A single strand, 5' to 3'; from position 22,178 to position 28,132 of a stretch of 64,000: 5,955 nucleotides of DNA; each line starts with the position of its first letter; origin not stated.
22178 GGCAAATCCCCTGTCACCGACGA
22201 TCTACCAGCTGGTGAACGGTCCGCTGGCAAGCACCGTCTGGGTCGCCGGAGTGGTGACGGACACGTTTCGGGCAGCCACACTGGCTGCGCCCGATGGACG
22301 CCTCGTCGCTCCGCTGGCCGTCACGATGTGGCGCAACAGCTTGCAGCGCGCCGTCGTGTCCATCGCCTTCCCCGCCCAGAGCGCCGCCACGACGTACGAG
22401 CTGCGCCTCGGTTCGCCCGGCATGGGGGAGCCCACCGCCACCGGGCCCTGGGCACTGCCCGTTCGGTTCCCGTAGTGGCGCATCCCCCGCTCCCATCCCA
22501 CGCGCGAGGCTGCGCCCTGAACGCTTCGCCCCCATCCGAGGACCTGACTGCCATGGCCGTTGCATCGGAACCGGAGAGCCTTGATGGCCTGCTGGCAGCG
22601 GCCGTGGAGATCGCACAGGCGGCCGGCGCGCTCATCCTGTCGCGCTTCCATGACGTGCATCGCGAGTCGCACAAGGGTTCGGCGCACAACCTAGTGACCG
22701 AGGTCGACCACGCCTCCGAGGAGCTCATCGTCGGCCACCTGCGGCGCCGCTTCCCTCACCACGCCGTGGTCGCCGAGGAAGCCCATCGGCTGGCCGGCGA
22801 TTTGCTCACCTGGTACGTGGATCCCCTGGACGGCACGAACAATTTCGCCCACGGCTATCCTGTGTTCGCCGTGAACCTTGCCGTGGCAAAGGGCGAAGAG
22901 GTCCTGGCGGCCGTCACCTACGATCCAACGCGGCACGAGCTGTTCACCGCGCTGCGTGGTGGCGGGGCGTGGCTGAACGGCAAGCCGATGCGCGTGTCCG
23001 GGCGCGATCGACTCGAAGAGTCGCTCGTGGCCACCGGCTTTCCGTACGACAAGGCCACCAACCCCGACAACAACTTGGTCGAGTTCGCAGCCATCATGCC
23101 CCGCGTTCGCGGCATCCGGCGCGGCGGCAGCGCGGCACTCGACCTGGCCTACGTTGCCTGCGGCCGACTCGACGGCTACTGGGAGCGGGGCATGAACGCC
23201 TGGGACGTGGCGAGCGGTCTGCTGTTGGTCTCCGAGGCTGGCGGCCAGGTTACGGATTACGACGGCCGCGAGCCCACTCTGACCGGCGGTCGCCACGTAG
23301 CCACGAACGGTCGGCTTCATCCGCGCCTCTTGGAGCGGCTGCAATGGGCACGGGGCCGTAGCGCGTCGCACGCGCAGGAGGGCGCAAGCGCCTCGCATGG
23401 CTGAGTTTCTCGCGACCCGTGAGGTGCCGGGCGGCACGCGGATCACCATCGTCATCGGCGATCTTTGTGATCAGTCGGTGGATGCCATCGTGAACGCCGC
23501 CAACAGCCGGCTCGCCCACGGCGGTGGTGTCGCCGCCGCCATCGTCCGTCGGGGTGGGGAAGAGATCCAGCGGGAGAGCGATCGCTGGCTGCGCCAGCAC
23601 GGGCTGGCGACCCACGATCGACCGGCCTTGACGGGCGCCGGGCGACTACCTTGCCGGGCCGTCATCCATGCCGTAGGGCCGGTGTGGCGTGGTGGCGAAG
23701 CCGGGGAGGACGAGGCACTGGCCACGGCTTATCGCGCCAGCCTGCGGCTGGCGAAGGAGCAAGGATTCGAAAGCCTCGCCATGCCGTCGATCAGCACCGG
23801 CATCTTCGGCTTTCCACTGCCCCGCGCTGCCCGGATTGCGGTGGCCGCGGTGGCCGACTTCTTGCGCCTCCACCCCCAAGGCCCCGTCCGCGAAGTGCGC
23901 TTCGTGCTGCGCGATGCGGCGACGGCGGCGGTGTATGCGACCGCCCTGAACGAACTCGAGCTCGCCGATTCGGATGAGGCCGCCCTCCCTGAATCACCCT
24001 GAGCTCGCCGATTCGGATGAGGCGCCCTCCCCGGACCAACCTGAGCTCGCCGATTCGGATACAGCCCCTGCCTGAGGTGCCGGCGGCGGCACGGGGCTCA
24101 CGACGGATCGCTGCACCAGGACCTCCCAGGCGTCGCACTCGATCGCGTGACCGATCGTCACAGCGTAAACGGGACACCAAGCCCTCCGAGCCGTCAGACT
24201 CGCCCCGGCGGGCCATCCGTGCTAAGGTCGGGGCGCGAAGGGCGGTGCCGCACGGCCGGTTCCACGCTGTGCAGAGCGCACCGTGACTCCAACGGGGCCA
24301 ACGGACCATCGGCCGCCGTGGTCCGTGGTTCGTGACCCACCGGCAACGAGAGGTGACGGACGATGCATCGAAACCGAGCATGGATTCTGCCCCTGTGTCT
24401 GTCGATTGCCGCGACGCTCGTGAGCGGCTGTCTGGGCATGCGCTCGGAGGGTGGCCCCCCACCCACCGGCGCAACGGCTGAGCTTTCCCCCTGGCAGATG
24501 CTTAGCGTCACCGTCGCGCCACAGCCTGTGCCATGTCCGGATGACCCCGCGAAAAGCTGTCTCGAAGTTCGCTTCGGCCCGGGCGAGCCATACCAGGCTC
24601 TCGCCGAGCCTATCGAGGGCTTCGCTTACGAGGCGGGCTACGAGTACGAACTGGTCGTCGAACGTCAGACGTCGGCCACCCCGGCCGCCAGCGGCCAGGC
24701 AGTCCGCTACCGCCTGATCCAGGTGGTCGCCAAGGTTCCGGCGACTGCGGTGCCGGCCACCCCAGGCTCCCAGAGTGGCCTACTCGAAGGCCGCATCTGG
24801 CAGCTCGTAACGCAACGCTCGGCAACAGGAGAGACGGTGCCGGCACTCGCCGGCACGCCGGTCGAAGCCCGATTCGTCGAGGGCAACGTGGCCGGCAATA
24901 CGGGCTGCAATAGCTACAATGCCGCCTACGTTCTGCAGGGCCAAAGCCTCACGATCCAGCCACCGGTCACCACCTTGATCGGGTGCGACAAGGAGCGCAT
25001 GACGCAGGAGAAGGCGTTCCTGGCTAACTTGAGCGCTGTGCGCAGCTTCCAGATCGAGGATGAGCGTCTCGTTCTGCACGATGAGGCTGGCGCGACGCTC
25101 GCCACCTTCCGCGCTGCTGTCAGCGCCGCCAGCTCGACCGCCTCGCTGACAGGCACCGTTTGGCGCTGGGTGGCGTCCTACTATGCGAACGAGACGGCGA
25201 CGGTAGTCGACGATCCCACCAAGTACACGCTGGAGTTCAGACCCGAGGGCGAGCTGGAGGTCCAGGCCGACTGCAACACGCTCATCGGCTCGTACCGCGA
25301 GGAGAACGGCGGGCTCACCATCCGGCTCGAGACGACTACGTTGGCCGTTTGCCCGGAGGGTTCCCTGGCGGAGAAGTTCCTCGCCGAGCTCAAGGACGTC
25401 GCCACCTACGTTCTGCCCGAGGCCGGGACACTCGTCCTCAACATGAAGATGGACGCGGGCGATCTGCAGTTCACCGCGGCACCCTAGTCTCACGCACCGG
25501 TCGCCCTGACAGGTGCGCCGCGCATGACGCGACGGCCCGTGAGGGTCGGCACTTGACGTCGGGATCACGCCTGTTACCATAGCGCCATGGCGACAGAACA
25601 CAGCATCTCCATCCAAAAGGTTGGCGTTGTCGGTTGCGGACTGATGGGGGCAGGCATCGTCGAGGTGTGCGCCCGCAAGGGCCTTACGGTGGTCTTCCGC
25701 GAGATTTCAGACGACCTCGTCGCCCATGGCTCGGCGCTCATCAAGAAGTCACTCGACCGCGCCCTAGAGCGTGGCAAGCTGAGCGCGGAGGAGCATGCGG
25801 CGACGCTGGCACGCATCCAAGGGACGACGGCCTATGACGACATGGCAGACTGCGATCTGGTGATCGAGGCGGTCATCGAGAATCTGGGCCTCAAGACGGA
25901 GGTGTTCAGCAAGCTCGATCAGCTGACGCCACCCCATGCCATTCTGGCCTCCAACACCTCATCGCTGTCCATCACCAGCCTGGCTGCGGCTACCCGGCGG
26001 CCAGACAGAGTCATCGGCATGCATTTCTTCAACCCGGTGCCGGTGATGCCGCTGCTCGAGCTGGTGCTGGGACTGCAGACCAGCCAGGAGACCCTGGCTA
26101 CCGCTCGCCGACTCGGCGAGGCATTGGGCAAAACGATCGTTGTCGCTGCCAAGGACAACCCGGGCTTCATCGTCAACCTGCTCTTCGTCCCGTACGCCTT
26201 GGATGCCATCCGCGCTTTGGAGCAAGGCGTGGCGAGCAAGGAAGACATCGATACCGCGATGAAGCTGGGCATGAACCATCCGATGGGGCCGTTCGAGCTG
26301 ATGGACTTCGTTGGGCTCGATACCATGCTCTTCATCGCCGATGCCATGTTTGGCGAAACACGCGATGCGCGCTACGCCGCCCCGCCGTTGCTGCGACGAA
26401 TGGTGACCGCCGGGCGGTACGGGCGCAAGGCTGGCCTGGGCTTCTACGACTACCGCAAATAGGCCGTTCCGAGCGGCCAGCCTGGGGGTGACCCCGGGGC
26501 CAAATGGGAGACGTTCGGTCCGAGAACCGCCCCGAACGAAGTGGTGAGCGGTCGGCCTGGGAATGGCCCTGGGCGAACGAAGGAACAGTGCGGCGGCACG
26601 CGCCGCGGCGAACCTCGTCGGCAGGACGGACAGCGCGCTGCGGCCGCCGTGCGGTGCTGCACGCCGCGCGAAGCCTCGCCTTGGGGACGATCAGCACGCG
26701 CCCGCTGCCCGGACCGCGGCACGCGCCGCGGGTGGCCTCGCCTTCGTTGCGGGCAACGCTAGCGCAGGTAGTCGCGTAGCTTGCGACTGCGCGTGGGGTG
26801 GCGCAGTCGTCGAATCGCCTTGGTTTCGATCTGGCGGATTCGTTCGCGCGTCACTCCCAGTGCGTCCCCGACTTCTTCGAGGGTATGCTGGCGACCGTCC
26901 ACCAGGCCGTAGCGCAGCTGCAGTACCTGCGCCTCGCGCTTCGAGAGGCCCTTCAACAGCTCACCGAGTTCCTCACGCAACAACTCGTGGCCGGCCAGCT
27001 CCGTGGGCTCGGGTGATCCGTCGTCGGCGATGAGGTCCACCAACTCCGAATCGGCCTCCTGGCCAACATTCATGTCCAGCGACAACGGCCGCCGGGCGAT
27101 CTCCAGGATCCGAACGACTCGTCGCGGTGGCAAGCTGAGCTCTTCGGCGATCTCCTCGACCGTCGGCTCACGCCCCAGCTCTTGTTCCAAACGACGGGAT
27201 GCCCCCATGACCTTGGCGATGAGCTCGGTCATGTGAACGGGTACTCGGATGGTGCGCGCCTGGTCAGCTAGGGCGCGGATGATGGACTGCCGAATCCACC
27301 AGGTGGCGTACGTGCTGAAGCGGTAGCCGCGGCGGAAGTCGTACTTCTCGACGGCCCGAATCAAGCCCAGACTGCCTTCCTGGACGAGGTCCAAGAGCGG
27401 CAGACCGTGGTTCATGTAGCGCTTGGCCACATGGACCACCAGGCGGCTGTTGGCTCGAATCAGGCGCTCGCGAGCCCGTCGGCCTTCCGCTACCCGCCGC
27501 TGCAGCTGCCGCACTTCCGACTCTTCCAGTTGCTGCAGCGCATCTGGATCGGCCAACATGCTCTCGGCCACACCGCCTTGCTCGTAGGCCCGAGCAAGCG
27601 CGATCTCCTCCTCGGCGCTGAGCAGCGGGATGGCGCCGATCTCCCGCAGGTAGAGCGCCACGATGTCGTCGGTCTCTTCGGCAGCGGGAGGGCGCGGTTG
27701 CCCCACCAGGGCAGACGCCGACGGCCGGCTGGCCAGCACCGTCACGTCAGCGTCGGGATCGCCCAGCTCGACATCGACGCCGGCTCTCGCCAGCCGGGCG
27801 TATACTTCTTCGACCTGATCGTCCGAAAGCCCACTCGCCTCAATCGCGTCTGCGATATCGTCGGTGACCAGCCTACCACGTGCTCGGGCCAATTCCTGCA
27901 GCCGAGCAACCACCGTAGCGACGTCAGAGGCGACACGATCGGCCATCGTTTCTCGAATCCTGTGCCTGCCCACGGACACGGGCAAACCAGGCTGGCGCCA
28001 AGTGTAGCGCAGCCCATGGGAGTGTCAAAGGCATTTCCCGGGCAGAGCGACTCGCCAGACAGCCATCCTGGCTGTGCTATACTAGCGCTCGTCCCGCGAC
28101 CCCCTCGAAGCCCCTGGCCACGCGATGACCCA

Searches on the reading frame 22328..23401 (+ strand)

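Call 59: search_protein_families(library=pfam, proteins=[window:22328-23401:+], max_evalue=0.0001)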
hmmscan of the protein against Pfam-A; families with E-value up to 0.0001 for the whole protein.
window:22328-23401:+ (358 aa): 1 family
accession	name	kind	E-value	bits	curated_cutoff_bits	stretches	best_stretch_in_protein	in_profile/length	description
PF00459.30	Inositol_P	-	3.3e-67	227.3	27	1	86-338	3-266/271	Inositol monophosphatase family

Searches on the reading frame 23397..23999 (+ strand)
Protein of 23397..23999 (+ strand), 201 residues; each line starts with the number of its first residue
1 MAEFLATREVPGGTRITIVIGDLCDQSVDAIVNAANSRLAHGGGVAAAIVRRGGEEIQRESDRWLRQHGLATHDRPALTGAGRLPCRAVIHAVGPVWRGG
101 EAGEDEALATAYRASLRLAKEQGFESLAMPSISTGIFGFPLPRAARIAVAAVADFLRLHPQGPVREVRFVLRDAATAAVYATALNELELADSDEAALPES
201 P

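Call 59: search_protein_families(library=pfam, proteins=[window:23397-23999:+], max_evalue=0.0001)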
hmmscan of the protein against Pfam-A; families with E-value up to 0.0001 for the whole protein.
window:23397-23999:+ (201 aa): 1 family
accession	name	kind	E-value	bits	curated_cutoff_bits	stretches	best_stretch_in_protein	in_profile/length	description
PF01661.27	Macro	-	7.3e-38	129.6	22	1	32-148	1-118/118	Macro domain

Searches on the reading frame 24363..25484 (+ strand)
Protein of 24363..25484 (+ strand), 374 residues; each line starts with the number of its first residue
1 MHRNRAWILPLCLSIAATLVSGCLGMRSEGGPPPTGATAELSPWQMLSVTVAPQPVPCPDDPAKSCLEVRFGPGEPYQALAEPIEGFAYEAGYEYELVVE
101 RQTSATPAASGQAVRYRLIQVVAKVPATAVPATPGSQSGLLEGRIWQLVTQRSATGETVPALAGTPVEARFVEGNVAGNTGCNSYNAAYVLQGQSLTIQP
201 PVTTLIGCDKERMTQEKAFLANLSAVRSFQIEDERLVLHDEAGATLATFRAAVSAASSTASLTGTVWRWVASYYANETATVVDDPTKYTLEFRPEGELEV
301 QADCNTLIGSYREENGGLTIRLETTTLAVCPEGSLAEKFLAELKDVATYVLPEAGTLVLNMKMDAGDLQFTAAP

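Call 59: search_protein_families(library=pfam, proteins=[window:24363-25484:+], max_evalue=0.0001)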
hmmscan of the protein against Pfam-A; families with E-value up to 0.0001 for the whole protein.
window:24363-25484:+ (374 aa): 2 families
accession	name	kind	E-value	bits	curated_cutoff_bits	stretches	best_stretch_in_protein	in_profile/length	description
PF03724.22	META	-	1.9e-34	118.4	24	2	141-250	4-109/109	META domain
PF14302.11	DUF4377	-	4.2e-16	59.1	25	1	50-124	1-75/75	Domain of unknown function (DUF4377)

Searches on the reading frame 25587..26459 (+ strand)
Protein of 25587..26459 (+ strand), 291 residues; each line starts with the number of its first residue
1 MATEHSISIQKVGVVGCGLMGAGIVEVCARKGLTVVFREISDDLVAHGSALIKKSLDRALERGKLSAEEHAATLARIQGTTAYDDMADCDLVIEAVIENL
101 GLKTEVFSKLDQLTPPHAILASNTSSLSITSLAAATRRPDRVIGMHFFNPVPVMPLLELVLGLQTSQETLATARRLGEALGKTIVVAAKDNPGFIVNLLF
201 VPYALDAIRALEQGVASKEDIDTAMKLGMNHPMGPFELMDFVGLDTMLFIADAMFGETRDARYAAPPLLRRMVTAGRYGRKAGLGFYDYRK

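Call 59: search_protein_families(library=pfam, proteins=[window:25587-26459:+], max_evalue=0.0001)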
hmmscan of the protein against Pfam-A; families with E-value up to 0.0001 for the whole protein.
window:25587-26459:+ (291 aa): 2 families
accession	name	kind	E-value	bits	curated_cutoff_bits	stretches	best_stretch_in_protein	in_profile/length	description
PF02737.24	3HCDH_N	-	4.1e-65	219.5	22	1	11-190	1-179/180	3-hydroxyacyl-CoA dehydrogenase, NAD binding domain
PF00725.27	3HCDH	-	2.2e-33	115.1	22.1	1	193-289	1-97/97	3-hydroxyacyl-CoA dehydrogenase, C-terminal domain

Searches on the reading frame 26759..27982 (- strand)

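Call 59: search_protein_families(library=pfam, proteins=[window:26759-27982:-], max_evalue=0.0001)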
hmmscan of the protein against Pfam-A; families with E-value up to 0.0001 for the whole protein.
window:26759-27982:- (407 aa): 5 families
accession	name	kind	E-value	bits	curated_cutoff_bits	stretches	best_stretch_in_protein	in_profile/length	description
PF04539.22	Sigma70_r3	-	7.9e-28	96.8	25.3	1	253-328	1-76/78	Sigma-70 region 3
PF04542.20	Sigma70_r2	-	5.1e-23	81.1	24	1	174-244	1-71/71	Sigma-70 region 2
PF04545.22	Sigma70_r4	-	5.7e-20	71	24.1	1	342-395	1-50/50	Sigma-70, region 4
PF00140.25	Sigma70_r1_2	-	3.7e-13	49.6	22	1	106-137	1-32/34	Sigma-70 factor, region 1.2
PF03979.19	Sigma70_r1_1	-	1.4e-07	31.8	22.5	1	25-81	7-63/81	Sigma-70 factor, region 1.1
